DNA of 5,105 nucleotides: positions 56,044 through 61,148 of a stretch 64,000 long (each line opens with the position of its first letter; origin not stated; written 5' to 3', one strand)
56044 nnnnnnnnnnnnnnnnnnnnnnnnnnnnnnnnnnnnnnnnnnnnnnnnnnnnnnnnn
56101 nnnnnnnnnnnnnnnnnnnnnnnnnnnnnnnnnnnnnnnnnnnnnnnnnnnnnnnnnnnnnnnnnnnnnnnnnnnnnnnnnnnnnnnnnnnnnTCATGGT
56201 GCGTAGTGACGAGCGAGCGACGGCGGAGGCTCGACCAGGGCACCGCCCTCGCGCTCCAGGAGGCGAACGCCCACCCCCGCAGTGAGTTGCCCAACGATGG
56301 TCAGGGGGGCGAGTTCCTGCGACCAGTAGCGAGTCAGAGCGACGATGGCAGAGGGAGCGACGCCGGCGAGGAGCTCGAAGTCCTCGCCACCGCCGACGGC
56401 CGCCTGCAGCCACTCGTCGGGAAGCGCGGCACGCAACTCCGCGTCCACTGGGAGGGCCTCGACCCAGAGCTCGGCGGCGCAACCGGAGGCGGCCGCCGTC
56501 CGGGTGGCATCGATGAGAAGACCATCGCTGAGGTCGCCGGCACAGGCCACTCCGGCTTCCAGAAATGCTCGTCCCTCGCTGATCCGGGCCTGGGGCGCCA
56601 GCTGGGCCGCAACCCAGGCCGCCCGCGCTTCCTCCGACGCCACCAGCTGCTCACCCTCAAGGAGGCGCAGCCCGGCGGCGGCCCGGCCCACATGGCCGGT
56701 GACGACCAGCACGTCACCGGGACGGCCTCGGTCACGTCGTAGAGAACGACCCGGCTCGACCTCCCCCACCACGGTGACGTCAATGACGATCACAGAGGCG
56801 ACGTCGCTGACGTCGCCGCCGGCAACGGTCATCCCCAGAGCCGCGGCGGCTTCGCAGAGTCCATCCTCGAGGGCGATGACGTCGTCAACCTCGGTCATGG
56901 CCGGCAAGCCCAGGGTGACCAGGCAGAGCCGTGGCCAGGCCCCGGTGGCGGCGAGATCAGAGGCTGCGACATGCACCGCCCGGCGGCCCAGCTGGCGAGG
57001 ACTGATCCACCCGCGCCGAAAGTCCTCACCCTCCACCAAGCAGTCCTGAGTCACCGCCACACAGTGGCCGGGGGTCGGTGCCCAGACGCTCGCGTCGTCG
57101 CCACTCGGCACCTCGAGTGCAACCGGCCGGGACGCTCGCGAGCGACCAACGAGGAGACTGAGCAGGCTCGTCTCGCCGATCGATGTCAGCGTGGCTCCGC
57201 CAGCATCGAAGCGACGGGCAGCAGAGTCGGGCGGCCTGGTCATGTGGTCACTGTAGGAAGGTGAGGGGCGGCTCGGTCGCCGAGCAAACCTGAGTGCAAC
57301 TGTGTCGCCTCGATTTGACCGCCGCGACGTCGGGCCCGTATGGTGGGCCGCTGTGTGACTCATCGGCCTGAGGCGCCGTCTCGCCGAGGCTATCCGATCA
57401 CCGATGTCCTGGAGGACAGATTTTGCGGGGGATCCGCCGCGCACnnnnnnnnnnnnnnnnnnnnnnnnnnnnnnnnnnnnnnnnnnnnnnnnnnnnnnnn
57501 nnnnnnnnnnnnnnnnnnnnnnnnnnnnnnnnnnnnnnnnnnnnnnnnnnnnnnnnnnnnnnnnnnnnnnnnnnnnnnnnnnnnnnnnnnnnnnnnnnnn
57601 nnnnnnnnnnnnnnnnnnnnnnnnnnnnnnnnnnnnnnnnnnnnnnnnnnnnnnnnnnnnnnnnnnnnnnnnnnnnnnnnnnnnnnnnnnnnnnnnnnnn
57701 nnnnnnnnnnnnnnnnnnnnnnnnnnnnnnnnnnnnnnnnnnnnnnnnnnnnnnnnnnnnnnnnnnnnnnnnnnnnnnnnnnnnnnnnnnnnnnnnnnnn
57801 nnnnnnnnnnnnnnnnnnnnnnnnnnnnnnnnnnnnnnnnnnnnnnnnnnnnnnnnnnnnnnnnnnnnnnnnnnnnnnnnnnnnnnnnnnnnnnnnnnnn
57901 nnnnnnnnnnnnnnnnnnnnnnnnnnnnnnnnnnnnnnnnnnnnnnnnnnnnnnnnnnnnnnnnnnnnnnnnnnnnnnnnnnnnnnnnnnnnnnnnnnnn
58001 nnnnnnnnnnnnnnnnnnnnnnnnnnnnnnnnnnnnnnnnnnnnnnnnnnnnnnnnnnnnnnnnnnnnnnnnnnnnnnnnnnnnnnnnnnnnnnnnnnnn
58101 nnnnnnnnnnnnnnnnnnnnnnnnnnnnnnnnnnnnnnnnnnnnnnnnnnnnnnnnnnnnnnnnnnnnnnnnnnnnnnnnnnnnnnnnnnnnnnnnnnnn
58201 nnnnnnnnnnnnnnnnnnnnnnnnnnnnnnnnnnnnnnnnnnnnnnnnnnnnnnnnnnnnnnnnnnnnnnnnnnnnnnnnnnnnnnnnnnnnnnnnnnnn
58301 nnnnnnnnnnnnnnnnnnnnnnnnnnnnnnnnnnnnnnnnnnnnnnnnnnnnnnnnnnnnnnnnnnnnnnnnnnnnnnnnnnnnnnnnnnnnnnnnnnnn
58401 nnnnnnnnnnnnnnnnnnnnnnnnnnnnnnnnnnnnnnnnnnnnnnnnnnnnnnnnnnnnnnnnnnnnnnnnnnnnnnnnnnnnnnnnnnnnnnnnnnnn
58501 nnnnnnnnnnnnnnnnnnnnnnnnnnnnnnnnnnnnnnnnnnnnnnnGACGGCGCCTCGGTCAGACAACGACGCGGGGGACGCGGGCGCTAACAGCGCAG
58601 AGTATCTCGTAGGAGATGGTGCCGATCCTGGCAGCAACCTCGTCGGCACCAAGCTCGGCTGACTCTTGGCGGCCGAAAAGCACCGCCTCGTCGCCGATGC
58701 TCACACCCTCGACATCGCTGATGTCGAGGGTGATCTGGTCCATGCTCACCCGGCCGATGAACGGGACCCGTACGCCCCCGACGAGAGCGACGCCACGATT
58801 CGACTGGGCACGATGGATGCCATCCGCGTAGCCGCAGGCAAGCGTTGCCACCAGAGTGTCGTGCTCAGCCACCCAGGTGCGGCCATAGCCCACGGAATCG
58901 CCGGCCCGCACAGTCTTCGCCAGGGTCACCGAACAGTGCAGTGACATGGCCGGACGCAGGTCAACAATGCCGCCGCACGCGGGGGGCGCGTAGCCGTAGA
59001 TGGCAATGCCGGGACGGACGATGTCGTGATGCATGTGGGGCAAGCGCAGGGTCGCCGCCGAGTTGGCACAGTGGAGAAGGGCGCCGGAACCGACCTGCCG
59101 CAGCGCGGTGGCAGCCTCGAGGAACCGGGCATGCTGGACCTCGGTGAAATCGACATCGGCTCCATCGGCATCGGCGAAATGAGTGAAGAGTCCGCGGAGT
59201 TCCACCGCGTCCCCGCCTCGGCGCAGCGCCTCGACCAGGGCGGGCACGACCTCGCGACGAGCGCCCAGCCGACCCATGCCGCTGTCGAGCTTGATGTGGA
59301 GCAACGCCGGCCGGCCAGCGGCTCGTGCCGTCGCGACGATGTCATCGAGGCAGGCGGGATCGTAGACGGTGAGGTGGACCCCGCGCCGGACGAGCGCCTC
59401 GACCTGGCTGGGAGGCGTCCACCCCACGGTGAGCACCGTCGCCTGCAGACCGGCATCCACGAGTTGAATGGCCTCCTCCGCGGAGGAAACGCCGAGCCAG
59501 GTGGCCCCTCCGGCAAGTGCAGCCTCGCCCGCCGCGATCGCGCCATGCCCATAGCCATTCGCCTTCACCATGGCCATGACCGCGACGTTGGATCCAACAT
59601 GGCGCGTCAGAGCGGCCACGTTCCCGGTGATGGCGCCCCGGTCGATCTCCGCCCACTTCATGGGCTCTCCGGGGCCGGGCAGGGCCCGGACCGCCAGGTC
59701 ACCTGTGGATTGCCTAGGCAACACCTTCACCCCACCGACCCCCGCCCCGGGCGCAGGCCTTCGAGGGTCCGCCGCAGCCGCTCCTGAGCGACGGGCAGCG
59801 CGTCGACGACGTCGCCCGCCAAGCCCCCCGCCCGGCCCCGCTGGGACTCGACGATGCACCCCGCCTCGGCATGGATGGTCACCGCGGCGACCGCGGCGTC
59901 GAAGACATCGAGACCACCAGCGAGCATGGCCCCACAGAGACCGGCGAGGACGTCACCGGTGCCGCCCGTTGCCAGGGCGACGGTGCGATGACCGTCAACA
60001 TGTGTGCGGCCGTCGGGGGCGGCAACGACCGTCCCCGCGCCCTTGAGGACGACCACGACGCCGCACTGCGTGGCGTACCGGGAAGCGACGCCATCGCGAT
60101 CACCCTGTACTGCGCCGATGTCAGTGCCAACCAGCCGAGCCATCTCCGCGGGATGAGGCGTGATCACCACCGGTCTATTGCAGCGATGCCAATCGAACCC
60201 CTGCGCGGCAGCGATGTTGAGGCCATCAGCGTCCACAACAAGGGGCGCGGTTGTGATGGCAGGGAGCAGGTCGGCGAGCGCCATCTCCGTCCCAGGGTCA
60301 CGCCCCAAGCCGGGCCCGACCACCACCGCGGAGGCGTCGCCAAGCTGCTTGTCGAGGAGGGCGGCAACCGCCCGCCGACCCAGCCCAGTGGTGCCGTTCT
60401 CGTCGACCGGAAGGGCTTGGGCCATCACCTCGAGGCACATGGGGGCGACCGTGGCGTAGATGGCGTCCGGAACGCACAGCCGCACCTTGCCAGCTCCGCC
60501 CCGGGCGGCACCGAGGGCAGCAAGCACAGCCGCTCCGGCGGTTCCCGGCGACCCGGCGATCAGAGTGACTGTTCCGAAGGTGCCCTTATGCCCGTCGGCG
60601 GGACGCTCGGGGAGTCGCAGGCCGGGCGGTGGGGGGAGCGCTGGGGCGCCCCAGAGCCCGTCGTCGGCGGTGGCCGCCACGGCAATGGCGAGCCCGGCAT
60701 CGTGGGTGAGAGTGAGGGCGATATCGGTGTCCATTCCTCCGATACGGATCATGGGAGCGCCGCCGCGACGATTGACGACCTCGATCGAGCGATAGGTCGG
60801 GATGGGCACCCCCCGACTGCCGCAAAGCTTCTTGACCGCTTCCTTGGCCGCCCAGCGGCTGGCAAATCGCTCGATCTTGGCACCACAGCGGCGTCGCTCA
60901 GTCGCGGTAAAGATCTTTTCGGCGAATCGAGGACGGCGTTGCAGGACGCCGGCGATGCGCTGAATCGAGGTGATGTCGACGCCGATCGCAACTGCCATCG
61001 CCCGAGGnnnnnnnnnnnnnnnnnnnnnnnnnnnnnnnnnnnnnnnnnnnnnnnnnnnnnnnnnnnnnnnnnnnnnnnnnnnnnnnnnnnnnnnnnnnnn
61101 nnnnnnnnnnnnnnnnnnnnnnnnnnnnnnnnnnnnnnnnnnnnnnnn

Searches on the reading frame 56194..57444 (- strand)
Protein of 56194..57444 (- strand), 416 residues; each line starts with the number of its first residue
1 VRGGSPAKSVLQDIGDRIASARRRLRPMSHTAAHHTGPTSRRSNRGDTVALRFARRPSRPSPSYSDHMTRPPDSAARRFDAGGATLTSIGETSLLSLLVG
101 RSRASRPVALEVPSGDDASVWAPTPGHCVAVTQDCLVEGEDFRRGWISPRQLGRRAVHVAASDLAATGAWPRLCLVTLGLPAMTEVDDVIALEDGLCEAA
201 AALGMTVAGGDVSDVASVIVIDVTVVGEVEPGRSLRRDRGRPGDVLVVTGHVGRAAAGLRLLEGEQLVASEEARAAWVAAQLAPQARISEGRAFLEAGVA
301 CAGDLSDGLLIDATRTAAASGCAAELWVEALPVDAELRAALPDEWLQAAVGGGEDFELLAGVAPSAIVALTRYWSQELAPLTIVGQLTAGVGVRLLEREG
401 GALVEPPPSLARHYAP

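Call 40: search_protein_families(library=pfam, proteins=[window:56194-57444:-], max_evalue=0.00001)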
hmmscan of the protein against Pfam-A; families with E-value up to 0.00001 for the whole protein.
window:56194-57444:- (416 aa): 2 families
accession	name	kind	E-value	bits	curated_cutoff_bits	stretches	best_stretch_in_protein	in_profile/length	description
PF00586.29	AIRS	-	3.5e-21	76.2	24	1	115-229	1-112/112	AIR synthase related protein, N-terminal domain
PF02769.27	AIRS_C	-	3.7e-07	30.9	23.1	1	241-393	1-151/156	AIR synthase related protein, C-terminal domain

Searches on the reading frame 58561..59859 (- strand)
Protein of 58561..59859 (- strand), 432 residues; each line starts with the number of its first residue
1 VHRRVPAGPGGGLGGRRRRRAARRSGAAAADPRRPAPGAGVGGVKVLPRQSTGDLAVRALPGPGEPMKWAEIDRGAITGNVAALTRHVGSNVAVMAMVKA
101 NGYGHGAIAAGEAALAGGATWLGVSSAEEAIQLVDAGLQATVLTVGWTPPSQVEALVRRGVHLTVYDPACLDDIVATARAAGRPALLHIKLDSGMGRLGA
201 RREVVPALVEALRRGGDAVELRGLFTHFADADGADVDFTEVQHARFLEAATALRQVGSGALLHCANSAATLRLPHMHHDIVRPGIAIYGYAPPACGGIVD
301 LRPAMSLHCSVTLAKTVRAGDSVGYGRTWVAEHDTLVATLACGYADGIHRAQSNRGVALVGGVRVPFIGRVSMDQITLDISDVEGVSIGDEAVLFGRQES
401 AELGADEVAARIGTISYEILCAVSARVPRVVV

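Call 40: search_protein_families(library=pfam, proteins=[window:58561-59859:-], max_evalue=0.00001)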
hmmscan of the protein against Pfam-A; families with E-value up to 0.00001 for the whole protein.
window:58561-59859:- (432 aa): 2 families
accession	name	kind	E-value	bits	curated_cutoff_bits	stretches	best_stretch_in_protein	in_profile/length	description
PF01168.26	Ala_racemase_N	-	2.2e-63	214.4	24.1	1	72-292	1-220/220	Alanine racemase, N-terminal domain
PF00842.27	Ala_racemase_C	-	1.3e-45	154.5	25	1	304-430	1-126/127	Alanine racemase, C-terminal domain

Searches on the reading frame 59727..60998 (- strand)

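Call 40: search_protein_families(library=pfam, proteins=[window:59727-60998:-], max_evalue=0.00001)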
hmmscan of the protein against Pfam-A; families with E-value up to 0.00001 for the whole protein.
window:59727-60998:- (423 aa): 2 families
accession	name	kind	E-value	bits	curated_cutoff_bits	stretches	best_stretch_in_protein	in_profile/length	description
PF01256.23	Carb_kinase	-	8.4e-51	173.2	27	1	144-400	1-239/242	NAD(P)H-hydrate dehydratase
PF01648.25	ACPS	-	1.7e-13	51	25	1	4-107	1-110/111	4'-phosphopantetheinyl transferase superfamily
